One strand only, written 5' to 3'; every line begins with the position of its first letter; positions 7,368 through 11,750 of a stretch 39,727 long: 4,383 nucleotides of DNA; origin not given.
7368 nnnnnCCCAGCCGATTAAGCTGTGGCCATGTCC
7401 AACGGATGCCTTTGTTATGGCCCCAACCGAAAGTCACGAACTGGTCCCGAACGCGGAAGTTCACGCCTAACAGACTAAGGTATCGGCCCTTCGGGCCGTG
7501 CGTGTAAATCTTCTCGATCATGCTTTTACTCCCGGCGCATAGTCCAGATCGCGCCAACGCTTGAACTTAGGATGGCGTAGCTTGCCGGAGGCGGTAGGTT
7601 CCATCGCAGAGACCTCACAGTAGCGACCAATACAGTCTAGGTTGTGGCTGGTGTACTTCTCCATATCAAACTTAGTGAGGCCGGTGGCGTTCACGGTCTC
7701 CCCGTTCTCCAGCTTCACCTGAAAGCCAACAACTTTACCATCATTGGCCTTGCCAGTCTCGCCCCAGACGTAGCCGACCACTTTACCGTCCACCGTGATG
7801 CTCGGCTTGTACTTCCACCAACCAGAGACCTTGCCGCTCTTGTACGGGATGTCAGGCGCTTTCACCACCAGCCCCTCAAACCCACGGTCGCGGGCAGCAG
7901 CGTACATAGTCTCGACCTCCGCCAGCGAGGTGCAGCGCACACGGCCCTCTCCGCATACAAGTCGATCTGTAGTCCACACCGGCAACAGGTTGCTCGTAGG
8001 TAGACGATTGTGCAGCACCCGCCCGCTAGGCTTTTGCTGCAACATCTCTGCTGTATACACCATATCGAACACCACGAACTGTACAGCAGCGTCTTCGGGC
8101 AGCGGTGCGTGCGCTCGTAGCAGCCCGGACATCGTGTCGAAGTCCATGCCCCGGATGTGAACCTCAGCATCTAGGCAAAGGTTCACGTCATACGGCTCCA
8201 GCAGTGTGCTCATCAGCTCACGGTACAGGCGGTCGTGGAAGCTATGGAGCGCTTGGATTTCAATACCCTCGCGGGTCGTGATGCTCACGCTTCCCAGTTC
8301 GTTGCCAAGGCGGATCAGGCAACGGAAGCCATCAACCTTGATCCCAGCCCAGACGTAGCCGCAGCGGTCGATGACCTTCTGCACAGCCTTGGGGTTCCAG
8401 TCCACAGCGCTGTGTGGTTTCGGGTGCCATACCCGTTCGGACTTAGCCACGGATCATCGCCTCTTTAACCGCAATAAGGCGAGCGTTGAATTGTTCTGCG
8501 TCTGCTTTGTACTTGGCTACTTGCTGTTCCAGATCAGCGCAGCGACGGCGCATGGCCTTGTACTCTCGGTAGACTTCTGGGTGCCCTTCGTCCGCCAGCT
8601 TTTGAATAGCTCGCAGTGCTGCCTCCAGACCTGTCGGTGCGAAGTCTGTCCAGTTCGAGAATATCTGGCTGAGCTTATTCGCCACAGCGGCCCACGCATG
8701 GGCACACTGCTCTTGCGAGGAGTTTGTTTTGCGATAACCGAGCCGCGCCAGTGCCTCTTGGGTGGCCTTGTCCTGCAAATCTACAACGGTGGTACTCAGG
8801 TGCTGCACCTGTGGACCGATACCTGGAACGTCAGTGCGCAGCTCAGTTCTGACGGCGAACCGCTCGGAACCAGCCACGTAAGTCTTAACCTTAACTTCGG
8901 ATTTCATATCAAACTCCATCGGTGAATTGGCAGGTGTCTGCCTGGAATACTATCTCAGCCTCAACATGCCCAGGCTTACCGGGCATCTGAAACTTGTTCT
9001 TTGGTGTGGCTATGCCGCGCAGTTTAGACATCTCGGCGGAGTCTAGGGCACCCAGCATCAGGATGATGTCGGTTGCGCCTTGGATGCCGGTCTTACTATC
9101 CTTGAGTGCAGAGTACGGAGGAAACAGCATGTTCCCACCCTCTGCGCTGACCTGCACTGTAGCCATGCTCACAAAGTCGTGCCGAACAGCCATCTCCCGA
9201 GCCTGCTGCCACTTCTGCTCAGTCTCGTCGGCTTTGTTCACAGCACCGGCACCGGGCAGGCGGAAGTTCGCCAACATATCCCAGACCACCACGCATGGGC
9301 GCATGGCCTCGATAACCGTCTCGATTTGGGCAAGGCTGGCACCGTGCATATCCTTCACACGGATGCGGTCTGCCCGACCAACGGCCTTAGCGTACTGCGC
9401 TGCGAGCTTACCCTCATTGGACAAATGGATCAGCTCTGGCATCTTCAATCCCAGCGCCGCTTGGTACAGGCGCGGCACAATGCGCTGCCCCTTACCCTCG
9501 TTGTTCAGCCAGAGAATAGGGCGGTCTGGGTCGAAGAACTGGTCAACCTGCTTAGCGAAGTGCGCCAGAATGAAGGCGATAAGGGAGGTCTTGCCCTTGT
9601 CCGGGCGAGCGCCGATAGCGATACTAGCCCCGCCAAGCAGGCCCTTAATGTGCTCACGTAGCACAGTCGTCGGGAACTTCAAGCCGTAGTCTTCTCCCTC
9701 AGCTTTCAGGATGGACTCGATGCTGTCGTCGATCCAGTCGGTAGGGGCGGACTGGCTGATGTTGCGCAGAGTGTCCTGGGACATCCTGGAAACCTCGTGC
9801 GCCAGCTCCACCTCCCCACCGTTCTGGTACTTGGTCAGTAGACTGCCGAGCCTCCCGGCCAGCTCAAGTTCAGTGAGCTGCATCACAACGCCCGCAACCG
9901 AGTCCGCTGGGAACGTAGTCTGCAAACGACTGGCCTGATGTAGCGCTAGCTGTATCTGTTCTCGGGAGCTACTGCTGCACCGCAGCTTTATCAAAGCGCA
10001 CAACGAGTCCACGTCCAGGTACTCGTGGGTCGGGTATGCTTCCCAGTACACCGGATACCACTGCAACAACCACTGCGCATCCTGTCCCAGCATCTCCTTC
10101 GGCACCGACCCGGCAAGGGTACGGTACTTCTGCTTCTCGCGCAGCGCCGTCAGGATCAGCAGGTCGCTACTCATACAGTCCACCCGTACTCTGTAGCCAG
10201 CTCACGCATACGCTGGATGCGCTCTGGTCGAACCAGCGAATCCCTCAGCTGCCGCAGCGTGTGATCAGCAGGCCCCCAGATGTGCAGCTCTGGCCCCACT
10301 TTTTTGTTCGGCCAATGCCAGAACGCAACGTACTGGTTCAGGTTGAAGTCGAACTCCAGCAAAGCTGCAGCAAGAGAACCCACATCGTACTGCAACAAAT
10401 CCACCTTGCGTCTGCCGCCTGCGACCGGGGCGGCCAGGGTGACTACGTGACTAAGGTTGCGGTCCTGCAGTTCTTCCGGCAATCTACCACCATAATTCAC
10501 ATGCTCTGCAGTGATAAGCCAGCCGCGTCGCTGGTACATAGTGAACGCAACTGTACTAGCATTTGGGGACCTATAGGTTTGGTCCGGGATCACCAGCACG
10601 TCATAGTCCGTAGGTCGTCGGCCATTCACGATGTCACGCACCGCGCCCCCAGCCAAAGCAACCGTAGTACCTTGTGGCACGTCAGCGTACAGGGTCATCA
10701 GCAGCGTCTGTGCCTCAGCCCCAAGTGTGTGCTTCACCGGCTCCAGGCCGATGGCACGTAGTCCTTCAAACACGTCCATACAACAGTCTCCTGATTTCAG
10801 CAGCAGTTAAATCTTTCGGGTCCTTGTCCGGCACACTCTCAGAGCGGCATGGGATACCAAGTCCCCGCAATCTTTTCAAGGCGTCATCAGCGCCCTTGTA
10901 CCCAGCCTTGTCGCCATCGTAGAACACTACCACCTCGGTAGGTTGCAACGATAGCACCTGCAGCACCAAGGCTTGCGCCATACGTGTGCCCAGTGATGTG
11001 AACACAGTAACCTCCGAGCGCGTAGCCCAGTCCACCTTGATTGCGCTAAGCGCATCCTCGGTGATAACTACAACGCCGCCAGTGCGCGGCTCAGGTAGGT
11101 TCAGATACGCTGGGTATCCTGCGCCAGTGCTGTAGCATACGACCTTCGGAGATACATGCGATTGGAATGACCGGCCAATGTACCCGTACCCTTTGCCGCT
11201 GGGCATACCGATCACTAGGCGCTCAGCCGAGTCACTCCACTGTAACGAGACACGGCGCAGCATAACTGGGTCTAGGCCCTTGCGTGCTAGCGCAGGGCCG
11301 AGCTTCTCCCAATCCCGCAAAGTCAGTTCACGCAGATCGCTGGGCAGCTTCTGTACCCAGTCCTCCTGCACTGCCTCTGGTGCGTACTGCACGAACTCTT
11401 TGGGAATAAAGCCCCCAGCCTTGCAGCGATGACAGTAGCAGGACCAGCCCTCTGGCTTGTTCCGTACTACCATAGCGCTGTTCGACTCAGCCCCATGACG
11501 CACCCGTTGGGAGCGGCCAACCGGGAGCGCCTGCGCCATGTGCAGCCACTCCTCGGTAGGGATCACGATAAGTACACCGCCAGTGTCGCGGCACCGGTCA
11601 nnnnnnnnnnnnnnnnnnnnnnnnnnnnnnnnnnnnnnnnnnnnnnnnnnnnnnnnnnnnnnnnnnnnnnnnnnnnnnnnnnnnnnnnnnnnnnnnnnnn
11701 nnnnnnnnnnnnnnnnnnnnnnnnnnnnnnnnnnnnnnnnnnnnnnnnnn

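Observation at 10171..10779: Minimal CCA-adding-like nucleotidyltransferase inserted between primase and helicase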

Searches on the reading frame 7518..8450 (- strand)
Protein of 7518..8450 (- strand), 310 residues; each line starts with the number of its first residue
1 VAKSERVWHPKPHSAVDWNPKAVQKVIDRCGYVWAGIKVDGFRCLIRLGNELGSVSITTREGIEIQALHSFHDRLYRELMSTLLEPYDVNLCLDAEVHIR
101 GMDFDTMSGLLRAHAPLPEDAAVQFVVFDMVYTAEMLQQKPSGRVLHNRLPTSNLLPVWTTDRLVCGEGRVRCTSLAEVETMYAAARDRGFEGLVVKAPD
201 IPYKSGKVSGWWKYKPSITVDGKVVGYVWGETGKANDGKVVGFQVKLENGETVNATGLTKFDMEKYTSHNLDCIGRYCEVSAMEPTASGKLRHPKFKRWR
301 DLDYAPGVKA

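Call 3: search_protein_families(library=pfam, proteins=[window:7518-8450:-], max_evalue=1)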
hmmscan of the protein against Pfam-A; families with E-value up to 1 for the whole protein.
window:7518-8450:- (310 aa): 4 families
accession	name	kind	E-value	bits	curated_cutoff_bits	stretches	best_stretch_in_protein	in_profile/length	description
PF01068.26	DNA_ligase_A_M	-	7.5e-16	58.9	26.2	1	21-215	8-204/204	ATP dependent DNA ligase domain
PF17879.7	DNA_ligase_C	-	3.9e-14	53.1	25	2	219-268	4-53/109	DNA ligase C-terminal domain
PF04679.21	DNA_ligase_A_C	-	0.0007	20.4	27.5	1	277-301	68-92/94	ATP dependent DNA ligase C terminal region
PF14743.12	DNA_ligase_OB_2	-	0.0044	17.4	28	1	237-300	7-66/66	DNA ligase OB-like domain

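Call 4: search_protein_families(library=phrogs, proteins=[window:7518-8450:-], max_evalue=0.01)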
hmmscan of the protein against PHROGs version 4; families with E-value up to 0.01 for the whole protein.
window:7518-8450:- (310 aa): 2 families
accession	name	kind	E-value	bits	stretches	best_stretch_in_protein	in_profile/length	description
phrog_114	-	DNA, RNA and nucleotide metabolism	2.1e-69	235.7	1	7-309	213-507/634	ATP-dependent DNA ligase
phrog_30362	-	DNA, RNA and nucleotide metabolism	5.1e-42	144.3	1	181-309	6-143/144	DNA ligase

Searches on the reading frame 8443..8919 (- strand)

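Call 3: search_protein_families(library=pfam, proteins=[window:8443-8919:-], max_evalue=1)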
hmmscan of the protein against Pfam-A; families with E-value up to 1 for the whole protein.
window:8443-8919:- (158 aa): 8 families
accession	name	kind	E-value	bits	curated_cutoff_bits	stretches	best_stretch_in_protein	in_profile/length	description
PF25785.1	TPR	-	0.0036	18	27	1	116-143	12-39/110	Nucleoprotein TPR-like domain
PF04977.20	DivIC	-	0.018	15.3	28.9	0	117-151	16-50/80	Septum formation initiator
PF06889.16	DUF1266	-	0.028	15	27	1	57-94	93-130/175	Protein of unknown function (DUF1266)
PF04899.17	MbeD_MobD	-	0.034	14.7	21.6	0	118-137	42-61/70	MbeD/MobD like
PF19111.5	DUF5798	-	0.12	13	27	1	97-145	2-49/89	Family of unknown function (DUF5798)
PF10157.14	BORCS6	-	0.16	12.6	35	1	69-143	16-89/101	BLOC-1-related complex sub-unit 6 C-terminal helix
PF04229.20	GrpB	-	0.27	11.9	25.5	1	45-146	52-154/159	GrpB protein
PF24580.1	DUF7607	-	0.28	11.8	27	1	116-156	31-70/110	Domain of unknown function (DUF7607)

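Call 4: search_protein_families(library=phrogs, proteins=[window:8443-8919:-], max_evalue=0.01)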
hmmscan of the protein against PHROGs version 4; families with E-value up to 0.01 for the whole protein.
window:8443-8919:- (158 aa): 0 families

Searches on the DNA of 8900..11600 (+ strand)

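Call 6: search_dna_similar(query=window:8900-11600:+, collection=phages, mode=near, max_rows=25)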
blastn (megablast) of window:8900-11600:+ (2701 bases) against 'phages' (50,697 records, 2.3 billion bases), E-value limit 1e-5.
Records with a match: 1; places in all: 1; records where one place covers at least 80% of the query: 0.
Best place of each record, by identity: 60-80% 1.
By first word of the organism name: Pseudomonas 1.
By host as written in the record: Pseudomonas aeruginosa BWKH14 1.
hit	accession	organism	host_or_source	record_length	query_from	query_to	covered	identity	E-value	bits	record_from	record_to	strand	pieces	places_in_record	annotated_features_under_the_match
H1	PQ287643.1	Pseudomonas phage HHBS14_1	Pseudomonas aeruginosa BWKH14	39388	56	843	29%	75.3%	1e-96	361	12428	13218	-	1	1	DnaB-like replicative helicase | hypothetical protein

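Call 8: get_annotated_region(hit=H1, flank=6000)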
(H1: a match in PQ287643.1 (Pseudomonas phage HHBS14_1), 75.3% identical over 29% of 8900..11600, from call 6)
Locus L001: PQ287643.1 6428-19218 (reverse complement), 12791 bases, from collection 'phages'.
description: Pseudomonas phage HHBS14_1, complete genome.
organism: Pseudomonas phage HHBS14_1 (NCBI taxid 3390389)
taxonomy: Viruses
host: Pseudomonas aeruginosa BWKH14; source: sewage waters; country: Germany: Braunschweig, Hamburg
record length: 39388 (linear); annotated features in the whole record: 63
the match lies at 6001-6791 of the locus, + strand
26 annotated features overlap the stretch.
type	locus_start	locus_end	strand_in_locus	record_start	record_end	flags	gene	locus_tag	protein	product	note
CDS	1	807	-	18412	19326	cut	-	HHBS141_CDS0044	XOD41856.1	exonuclease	-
CDS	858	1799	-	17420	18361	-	-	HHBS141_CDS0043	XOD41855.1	hypothetical protein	-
CDS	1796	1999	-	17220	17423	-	-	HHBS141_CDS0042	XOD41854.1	hypothetical protein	-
CDS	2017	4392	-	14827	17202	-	-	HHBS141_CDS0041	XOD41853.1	DNA polymerase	-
CDS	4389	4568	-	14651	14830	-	-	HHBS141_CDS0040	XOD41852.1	hypothetical protein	-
CDS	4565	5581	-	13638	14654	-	-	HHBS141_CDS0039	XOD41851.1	DNA ligase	-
CDS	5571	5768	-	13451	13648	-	-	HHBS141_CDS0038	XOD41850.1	hypothetical protein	-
CDS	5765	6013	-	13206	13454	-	-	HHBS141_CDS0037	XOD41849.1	hypothetical protein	-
CDS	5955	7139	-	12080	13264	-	-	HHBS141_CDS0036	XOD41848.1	DnaB-like replicative helicase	-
CDS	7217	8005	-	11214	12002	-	-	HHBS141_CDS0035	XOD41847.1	DNA primase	-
CDS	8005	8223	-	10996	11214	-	-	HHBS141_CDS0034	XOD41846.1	hypothetical protein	-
CDS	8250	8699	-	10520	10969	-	-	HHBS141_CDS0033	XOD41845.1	hypothetical protein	-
CDS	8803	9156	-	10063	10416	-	-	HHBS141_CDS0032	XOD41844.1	hypothetical protein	-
CDS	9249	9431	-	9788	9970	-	-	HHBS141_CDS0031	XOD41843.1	hypothetical protein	-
CDS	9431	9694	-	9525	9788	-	-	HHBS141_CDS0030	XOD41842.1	hypothetical protein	-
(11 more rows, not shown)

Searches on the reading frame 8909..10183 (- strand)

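Call 3: search_protein_families(library=pfam, proteins=[window:8909-10183:-], max_evalue=1)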
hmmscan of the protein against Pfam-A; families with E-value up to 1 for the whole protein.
window:8909-10183:- (424 aa): 2 families
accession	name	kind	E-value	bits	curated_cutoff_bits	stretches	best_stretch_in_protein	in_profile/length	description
PF13481.12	AAA_25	-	1.8e-12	47.8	27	1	167-347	14-192/195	AAA domain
PF03796.21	DnaB_C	-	9.3e-06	25.6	27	1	172-378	6-212/255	DnaB-like helicase C terminal domain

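Call 4: search_protein_families(library=phrogs, proteins=[window:8909-10183:-], max_evalue=0.01)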
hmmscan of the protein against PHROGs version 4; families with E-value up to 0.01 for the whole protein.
window:8909-10183:- (424 aa): 2 families
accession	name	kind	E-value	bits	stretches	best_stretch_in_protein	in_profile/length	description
phrog_19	-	DNA, RNA and nucleotide metabolism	1.2e-64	220.3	1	7-422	164-580/621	DnaB-like replicative helicase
phrog_243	-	DNA, RNA and nucleotide metabolism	1.1e-13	51.8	1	161-422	13-267/273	DnaB-like replicative helicase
